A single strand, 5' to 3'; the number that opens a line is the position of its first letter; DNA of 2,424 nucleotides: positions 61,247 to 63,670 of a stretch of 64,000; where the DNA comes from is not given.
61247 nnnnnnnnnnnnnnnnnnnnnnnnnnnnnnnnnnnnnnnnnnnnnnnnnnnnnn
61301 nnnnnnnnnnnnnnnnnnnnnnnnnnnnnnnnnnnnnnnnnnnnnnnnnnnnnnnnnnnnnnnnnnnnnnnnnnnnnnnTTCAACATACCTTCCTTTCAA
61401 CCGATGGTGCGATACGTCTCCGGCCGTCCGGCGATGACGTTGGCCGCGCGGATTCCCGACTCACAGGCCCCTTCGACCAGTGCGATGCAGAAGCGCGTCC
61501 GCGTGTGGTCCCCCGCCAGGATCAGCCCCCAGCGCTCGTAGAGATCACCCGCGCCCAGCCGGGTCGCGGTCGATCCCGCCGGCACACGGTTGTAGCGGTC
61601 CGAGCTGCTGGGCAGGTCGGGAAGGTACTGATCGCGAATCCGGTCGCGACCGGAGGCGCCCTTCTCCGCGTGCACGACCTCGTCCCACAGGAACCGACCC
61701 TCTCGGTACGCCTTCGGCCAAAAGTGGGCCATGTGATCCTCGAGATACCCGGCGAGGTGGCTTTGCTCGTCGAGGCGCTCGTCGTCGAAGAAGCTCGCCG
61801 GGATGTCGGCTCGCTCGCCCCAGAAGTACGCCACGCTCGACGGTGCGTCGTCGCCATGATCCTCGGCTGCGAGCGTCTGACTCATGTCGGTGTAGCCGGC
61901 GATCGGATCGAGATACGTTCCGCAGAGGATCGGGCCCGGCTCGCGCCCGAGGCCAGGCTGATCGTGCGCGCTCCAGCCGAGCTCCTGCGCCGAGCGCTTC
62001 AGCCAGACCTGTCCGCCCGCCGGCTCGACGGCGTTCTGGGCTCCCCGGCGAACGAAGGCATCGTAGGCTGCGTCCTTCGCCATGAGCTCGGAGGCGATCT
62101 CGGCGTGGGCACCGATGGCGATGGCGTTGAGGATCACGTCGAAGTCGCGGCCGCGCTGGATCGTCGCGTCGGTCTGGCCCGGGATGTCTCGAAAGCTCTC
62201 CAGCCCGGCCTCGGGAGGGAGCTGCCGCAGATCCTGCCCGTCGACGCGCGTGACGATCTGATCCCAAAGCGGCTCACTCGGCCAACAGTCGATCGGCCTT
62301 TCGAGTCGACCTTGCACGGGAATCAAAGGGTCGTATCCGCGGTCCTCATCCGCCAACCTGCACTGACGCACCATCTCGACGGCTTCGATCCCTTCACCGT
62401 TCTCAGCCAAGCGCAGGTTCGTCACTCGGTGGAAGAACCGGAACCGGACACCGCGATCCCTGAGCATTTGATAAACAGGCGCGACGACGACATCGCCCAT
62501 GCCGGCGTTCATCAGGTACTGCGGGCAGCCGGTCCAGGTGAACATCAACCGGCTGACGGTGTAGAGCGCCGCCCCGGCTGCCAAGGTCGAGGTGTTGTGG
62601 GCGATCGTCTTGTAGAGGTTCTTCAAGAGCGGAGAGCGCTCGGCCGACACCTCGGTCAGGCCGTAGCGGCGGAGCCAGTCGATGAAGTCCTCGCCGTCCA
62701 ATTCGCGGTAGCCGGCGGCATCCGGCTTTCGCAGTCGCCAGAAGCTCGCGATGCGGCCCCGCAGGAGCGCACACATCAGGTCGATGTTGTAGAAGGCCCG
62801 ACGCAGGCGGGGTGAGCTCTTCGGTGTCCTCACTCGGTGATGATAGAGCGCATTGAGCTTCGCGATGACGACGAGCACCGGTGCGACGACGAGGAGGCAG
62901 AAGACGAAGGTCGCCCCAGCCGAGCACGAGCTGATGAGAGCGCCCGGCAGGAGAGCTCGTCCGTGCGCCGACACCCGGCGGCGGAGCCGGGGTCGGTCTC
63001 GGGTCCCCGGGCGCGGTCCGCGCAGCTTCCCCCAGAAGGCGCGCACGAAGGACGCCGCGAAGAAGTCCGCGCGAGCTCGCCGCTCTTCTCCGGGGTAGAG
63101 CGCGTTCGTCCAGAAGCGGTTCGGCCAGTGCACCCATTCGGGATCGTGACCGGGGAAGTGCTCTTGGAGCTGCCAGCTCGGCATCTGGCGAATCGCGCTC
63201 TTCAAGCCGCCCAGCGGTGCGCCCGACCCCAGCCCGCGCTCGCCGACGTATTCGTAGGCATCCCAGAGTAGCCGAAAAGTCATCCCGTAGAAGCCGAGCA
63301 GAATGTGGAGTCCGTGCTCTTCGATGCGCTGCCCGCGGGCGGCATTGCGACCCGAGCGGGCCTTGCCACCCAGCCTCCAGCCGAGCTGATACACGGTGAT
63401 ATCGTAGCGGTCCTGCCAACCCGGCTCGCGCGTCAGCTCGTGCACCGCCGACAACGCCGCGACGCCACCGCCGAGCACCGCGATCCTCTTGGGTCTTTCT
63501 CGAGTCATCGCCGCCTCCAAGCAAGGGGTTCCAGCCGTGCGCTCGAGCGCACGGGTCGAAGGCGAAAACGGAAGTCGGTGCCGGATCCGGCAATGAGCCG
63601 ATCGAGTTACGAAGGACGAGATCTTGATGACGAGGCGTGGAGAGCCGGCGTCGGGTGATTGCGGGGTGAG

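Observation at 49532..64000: Uncharacterised biosynthetic cluster: stand-alone FAS-II-like enzymes + HMGS/ECH1/ECH2 beta-branching cassette + alpha-oxoamine synthase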

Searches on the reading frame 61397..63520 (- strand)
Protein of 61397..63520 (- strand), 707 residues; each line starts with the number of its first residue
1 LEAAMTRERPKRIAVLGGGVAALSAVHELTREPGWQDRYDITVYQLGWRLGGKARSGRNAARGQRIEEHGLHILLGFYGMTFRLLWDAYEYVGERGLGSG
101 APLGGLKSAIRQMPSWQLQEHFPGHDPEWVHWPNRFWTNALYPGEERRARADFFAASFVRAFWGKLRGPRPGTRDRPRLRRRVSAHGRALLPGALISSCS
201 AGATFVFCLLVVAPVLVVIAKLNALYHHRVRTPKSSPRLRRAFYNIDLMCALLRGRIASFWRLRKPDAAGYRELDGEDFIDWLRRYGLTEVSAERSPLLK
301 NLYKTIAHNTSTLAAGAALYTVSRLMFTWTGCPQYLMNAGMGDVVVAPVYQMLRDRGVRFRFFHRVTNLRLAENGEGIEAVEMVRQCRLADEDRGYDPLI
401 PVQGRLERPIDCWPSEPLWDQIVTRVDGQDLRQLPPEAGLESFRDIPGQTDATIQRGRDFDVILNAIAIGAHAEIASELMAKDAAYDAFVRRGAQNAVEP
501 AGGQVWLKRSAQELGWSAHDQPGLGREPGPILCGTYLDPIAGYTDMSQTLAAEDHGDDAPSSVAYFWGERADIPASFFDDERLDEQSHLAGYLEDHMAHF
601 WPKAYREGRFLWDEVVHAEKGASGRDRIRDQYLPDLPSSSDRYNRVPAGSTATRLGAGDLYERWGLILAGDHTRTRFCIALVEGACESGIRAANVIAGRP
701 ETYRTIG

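Call 9: search_protein_families(library=pfam, proteins=[window:61397-63520:-], max_evalue=0.01)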
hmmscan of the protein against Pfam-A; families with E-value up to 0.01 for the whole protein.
window:61397-63520:- (707 aa): 4 families
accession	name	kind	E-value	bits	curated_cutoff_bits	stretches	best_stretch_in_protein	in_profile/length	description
PF13450.12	NAD_binding_8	-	1.5e-07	32.1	21.9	1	15-82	1-62/68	NAD(P)-binding Rossmann-like domain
PF01593.30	Amino_oxidase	-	7e-06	26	19.8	1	562-696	333-442/443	Flavin containing amine oxidoreductase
PF06100.17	MCRA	-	0.0061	15.9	23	0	343-382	206-248/495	MCRA family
PF01266.30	DAO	-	0.0071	16.3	27.9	0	12-61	1-44/353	FAD dependent oxidoreductase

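Call 10: search_protein_families(library=ncbifam, proteins=[window:61397-63520:-], max_evalue=0.001)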
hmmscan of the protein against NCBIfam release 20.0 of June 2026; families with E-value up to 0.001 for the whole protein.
window:61397-63520:- (707 aa): 2 families
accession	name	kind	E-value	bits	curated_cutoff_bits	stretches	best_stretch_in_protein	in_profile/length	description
TIGR03467.1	HpnE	equivalog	5.6e-16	58.9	283.05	1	13-85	1-67/430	hydroxysqualene dehydroxylase HpnE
TIGR02732.1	zeta_caro_desat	equivalog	2.2e-05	23.6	622.15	0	12-85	1-67/474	9,9'-di-cis-zeta-carotene desaturase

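Call 19: find_homologous_proteins(query=window:61397-63508:-, max_evalue=0.00001)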
Query window:61397-63508:- (703 aa): 1610 proteins with E <= 0.00001 among 8000 candidates; the best 120 are listed.
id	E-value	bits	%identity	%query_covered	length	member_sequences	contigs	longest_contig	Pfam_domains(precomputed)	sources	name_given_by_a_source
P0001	0.0e+0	1645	100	100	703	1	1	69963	PF01593.31,PF13450.13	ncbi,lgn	ncbi:MAG: NAD(P)-binding protein [Planctomycetota bacterium]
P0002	1.0e-278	945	62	100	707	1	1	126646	PF01593.31,PF13450.13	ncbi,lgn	-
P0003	7.8e-191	654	48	100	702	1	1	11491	PF13450.13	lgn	-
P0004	1.4e-90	323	32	66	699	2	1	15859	PF01593.31,PF13450.13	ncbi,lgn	ncbi:MAG: NAD(P)-binding protein [Pyrinomonadaceae bacterium]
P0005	2.5e-89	319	34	99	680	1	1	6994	PF01593.31,PF13450.13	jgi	jgi:uncharacterized protein with NAD-binding domain and iron-sulfur cluster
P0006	3.6e-88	315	36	66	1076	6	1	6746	PF13450.13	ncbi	ncbi:MAG: NAD(P)-binding protein [Thermoleophilaceae bacterium]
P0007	3.3e-87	312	35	66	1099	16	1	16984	PF01266.31,PF01593.31,PF13450.13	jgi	jgi:uncharacterized protein with NAD-binding domain and iron-sulfur cluster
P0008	3.4e-87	312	32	99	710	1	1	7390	PF13450.13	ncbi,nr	ncbi:MAG: NAD(P)-binding protein [Gemmatimonadetes bacterium]|nr:NAD(P)-binding protein [Gemmatimona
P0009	3.8e-87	311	34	96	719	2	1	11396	PF01266.31,PF01593.31,PF13450.13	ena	-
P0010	7.3e-87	310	33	99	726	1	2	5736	PF01266.31,PF13450.13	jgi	jgi:uncharacterized protein with NAD-binding domain and iron-sulfur cluster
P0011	7.3e-87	310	33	99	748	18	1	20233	PF01266.31,PF13450.13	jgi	jgi:uncharacterized protein with NAD-binding domain and iron-sulfur cluster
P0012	1.7e-86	309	33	99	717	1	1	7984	PF01593.31,PF13450.13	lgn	-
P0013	1.7e-86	309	34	66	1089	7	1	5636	PF01266.31,PF01593.31,PF13450.13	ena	-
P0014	2.0e-86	309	34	98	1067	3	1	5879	PF01266.31,PF01593.31,PF13450.13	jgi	-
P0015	2.8e-86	308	35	67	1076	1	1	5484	PF01266.31,PF01593.31,PF13450.13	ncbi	-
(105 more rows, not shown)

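Call 20: find_encoding_contigs(protein=P0001, flank=10000, max_places=3)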
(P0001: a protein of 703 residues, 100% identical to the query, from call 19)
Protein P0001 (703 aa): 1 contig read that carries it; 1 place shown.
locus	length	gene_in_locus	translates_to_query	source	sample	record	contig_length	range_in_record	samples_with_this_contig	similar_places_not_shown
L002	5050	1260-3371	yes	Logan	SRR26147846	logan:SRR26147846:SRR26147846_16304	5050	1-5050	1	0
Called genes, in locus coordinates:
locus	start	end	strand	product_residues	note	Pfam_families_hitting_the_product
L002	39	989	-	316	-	PF11583:AurF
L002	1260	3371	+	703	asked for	PF01593:Amino_oxidase (faint), PF13450:NAD_binding_8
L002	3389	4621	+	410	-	PF03417:AAT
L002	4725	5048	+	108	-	?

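Call 21: find_encoding_contigs(protein=P0002, flank=10000, max_places=3)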
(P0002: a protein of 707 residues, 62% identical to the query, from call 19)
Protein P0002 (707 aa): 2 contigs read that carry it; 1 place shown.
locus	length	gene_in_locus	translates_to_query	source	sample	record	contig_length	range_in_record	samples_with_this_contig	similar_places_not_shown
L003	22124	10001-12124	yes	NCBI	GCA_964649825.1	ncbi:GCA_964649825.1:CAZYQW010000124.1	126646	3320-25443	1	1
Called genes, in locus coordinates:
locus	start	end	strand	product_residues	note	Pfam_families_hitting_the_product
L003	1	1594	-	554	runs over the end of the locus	-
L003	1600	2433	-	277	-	PF00005:ABC_tran, PF13304:AAA_21 (faint)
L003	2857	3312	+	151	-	-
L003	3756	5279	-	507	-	PF07602:DUF1565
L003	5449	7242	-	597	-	PF13620:CarboxypepD_reg (weak)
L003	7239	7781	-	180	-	-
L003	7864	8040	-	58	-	-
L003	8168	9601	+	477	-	-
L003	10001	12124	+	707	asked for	PF13450:NAD_binding_8 (weak), PF01593:Amino_oxidase (faint)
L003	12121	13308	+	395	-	PF03417:AAT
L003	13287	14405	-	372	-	-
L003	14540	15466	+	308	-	PF00106:adh_short, PF08659:KR, PF13561:adh_short_C2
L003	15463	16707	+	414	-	PF00155:Aminotran_1_2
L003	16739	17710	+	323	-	PF00698:Acyl_transf_1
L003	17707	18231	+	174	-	PF07977:FabA, PF22818:ApeI-like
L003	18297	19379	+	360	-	PF11583:AurF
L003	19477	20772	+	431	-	PF00109:ketoacyl-synt, PF02801:Ketoacyl-synt_C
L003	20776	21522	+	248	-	PF00106:adh_short, PF01370:Epimerase (weak), PF08659:KR, PF13561:adh_short_C2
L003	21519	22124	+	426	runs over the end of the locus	PF01154:HMG_CoA_synt_N, PF08540:HMG_CoA_synt_C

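Call 22: find_encoding_contigs(protein=P0003, flank=10000, max_places=3)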
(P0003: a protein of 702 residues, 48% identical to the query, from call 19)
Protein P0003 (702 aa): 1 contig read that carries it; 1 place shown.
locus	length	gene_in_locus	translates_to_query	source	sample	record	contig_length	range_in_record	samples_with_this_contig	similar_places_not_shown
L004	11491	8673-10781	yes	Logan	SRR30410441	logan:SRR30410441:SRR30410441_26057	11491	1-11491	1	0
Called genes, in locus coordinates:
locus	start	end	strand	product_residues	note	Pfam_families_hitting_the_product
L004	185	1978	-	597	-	PF16697:Yop-YscD_cpl, PF00498:FHA, PF00158:Sigma54_activat, PF14532:Sigma54_activ_2, PF07728:AAA_5 (weak), PF25601:AAA_lid_14, PF02954:HTH_8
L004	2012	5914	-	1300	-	PF00069:Pkinase, PF07714:PK_Tyr_Ser-Thr, PF13191:AAA_16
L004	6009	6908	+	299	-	PF01553:Acyltransferase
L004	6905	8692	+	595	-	PF00501:AMP-binding, PF23562:AMP-binding_C_3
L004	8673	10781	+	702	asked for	PF13450:NAD_binding_8 (weak)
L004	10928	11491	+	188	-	?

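Call 28: search_protein_families(library=pfam, proteins=[L003:13287-14405:-], max_evalue=0.001)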
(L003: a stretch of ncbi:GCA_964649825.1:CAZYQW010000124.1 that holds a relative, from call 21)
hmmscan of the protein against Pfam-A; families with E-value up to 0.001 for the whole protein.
L003:13287-14405:- (372 aa): 1 family
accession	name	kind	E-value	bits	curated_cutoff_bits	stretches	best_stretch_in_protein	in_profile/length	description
PF00583.31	Acetyltransf_1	-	0.00018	22.2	20.7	0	39-122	16-98/116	Acetyltransferase (GNAT) family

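Call 42: search_protein_families(library=pfam, proteins=[L003:14540-15466:+, L002:39-989:-], max_evalue=0.01)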
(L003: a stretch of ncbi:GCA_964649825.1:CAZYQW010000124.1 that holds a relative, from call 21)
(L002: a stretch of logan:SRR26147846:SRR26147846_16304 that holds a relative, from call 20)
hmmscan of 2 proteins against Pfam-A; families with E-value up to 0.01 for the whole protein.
L003:14540-15466:+ (308 aa): 3 families
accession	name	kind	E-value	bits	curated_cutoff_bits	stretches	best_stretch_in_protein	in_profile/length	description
PF00106.31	adh_short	-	1.5e-37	129.4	26.6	1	5-191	1-188/195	short chain dehydrogenase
PF13561.12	adh_short_C2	-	2.4e-28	99.7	27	1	14-222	6-212/236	Enoyl-(Acyl carrier protein) reductase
PF08659.16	KR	-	2e-15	57.6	22.6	1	8-179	4-175/180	KR domain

L002:39-989:- (316 aa): 3 families
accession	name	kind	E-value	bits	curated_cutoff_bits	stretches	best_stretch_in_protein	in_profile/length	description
PF11583.14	AurF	-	3.6e-19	69.4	29.6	1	30-299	6-282/282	P-aminobenzoate N-oxygenase AurF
PF02332.24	Phenol_Hydrox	-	0.00021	21.4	24.4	1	92-144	72-124/230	Methane/Phenol/Alkene Hydroxylase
PF00268.27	Ribonuc_red_sm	-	0.0045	16.8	33.6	0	112-248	71-227/281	Ribonucleotide reductase, small chain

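Call 43: search_protein_families(library=ncbifam, proteins=[L003:13287-14405:-, L003:14540-15466:+, L002:39-989:-], max_evalue=0.001)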
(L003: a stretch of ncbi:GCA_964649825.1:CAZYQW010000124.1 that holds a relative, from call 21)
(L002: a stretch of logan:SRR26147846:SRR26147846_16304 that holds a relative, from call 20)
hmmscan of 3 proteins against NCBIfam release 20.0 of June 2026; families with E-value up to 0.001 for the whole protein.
L003:13287-14405:- (372 aa): 0 families

L003:14540-15466:+ (308 aa): 206 families (the best 25 are shown)
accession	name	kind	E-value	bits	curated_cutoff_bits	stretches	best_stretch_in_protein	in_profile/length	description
NF004825.0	PRK06181.1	equivalog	5.5e-39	134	215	1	4-255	6-256/268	SDR family oxidoreductase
NF004526.0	PRK05872.1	subfamily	1.7e-35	122.6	276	1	5-262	11-268/297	short-chain dehydrogenase/reductase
NF005881.0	PRK07832.1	equivalog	2e-34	119.1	296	1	5-250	10-261/287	SDR family oxidoreductase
NF004196.0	PRK05650.1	equivalog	2e-34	119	297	1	7-257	5-255/272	SDR family oxidoreductase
NF006565.0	PRK09072.1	equivalog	1.8e-33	116.2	238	1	5-187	6-186/265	SDR family oxidoreductase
NF005437.0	PRK07024.1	equivalog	2.2e-32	112.5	266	1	5-259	5-247/259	SDR family oxidoreductase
NF005495.0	PRK07109.1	subfamily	3.7e-31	108.6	264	1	4-263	8-263/334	SDR family oxidoreductase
NF005878.0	PRK07825.1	subfamily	7.5e-30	104.2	287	1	6-262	11-252/278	short chain dehydrogenase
NF004843.0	PRK06194.1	equivalog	1.1e-29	103.7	308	1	5-188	7-194/295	hypothetical protein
NF005075.0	PRK06500.1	equivalog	2.6e-29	102.4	336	1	4-190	6-188/249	SDR family oxidoreductase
NF005559.1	PRK07231.1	subfamily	5.3e-29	101.5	215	1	5-195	5-196/249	glucose 1-dehydrogenase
NF004514.1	PRK05855.1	equivalog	1.4e-28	99.8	455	1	5-199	314-511/578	SDR family oxidoreductase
NF005672.0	PRK07454.1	equivalog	4.9e-28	97.9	234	1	4-191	6-194/241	SDR family oxidoreductase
NF004203.0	PRK05653.2-4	subfamily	5e-28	98.2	313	1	4-187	6-192/260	3-oxoacyl-ACP reductase FabG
NF009466.0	PRK12826.1-2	subfamily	4.5e-27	95.1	222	1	5-190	4-192/248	3-oxoacyl-ACP reductase FabG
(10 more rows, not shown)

L002:39-989:- (316 aa): 2 families
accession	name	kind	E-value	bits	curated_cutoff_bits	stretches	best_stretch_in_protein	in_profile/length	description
NF006200.0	PRK08326.1-3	equivalog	6.3e-08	32.2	194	1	96-145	73-125/321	R2-like ligand-binding oxidase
NF006202.0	PRK08326.1-5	equivalog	9e-05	21.9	315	0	112-149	81-117/297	R2-like ligand-binding oxidase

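Call 57: find_homologous_proteins(query=L003:13287-14405:-, max_evalue=0.001)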
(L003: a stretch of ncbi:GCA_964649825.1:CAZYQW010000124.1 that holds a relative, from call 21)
Query L003:13287-14405:- (372 aa): 3074 proteins with E <= 0.001 among 8000 candidates; the best 120 are listed.
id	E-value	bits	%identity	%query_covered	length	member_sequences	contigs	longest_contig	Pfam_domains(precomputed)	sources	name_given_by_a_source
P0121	7.0e-258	873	100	100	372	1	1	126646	-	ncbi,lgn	-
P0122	4.0e-191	653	74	97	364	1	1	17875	PF13480.14,PF00583.32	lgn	-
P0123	1.3e-167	576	65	100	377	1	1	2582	PF00583.32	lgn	-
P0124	5.8e-160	551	61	99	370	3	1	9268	PF00583.32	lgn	-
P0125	1.1e-159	550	62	99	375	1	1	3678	-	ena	-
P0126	1.6e-158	546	61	99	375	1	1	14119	-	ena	-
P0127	3.0e-158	545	62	98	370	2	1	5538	-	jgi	jgi:GNAT superfamily N-acetyltransferase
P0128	4.2e-158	544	62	100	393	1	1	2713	-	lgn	-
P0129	6.2e-158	544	62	100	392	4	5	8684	PF00583.32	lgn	-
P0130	6.3e-158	544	62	99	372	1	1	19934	-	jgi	jgi:hypothetical protein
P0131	4.3e-156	538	60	100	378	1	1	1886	-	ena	-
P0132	7.0e-156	537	60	100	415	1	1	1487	PF00583.32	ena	-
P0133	8.0e-156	537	60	100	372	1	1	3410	PF00583.32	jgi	jgi:GNAT superfamily N-acetyltransferase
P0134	1.6e-155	536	60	100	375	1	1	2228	-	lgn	-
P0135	1.1e-154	533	60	100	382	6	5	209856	PF00583.32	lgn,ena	-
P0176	8.7e-148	510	56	99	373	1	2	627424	PF00583.32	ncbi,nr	ncbi:MAG: N-acetyltransferase [Alphaproteobacteria bacterium]|nr:N-acetyltransferase [Alphaproteobac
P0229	2.7e-143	496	56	99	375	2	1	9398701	PF00583.32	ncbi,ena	-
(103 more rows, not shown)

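Call 58: find_encoding_contigs(protein=P0229, flank=10000, max_places=2)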
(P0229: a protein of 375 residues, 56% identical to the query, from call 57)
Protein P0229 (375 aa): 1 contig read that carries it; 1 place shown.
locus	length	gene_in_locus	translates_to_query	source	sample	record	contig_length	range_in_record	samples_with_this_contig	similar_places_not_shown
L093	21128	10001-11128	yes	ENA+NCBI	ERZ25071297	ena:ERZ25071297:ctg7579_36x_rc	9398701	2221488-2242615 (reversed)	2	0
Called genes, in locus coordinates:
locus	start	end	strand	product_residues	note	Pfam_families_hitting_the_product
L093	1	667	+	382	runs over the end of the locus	PF00730:HhH-GPD, PF00633:HHH (weak), PF14815:NUDIX_4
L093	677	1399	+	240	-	PF00994:MoCF_biosynth, PF24102:FLAD1_M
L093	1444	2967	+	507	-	PF13374:TPR_10 (faint), PF23914:TPR_CcmH_CycH (faint), PF13371:TPR_9 (faint), PF12895:ANAPC3 (faint), PF13176:TPR_7 (faint), PF13432:TPR_16 (weak), PF07719:TPR_2 (weak), PF14559:TPR_19 (weak), +6 more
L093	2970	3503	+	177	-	-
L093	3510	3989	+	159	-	PF01467:CTP_transf_like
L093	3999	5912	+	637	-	PF00085:Thioredoxin (weak), PF00578:AhpC-TSA (weak), PF08534:Redoxin (weak)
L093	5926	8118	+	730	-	PF13098:Thioredoxin_2 (weak)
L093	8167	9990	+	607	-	PF13522:GATase_6, PF13537:GATase_7, PF01380:SIS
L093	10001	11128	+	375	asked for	PF00583:Acetyltransf_1 (faint)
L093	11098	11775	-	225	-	PF00072:Response_reg, PF00486:Trans_reg_C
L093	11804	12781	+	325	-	-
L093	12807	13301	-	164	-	-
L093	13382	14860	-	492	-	PF00512:HisKA, PF02518:HATPase_c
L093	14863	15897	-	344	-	-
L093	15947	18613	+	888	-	PF19864:Radical_SAM_N2, PF04055:Radical_SAM, PF10105:DUF2344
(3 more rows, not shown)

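Call 59: find_encoding_contigs(protein=P0176, flank=10000, max_places=2)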
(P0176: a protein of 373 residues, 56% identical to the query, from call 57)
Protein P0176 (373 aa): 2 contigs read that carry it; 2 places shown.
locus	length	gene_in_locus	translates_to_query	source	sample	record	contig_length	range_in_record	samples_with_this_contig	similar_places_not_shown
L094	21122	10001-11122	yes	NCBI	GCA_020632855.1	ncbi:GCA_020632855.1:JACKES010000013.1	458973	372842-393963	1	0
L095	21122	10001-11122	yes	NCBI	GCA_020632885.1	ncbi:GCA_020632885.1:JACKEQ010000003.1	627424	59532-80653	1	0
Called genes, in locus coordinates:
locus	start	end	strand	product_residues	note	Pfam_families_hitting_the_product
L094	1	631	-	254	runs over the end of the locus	PF00561:Abhydrolase_1, PF12697:Abhydrolase_6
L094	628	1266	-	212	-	PF00072:Response_reg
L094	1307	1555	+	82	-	-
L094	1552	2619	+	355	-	PF00730:HhH-GPD, PF00633:HHH (weak), PF14815:NUDIX_4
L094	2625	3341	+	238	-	PF00994:MoCF_biosynth, PF24102:FLAD1_M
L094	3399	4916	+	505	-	PF13371:TPR_9 (faint), PF13424:TPR_12 (faint), PF13428:TPR_14 (faint), PF14559:TPR_19 (faint), PF23914:TPR_CcmH_CycH (faint), PF07719:TPR_2 (faint), PF13181:TPR_8 (faint), PF13432:TPR_16 (weak), +4 more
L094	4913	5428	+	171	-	-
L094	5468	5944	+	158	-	PF01467:CTP_transf_like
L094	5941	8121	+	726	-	PF08534:Redoxin (weak)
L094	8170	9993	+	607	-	PF13522:GATase_6, PF13537:GATase_7, PF01380:SIS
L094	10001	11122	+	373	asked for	PF00583:Acetyltransf_1 (faint)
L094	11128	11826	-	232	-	-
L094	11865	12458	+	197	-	-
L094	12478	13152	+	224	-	PF00072:Response_reg, PF00486:Trans_reg_C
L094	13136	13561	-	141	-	-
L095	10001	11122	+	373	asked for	PF00583:Acetyltransf_1 (faint)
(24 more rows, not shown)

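Call 68: search_protein_families(library=pfam, proteins=[L004:10928-11491:+], max_evalue=0.001)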
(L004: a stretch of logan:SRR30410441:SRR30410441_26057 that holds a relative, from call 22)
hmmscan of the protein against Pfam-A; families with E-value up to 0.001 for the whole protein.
L004:10928-11491:+ (188 aa): 1 family
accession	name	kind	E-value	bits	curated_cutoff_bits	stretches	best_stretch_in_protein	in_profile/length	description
PF17957.7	Big_7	-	8.3e-09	36.4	24.1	0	60-135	1-69/70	Bacterial Ig domain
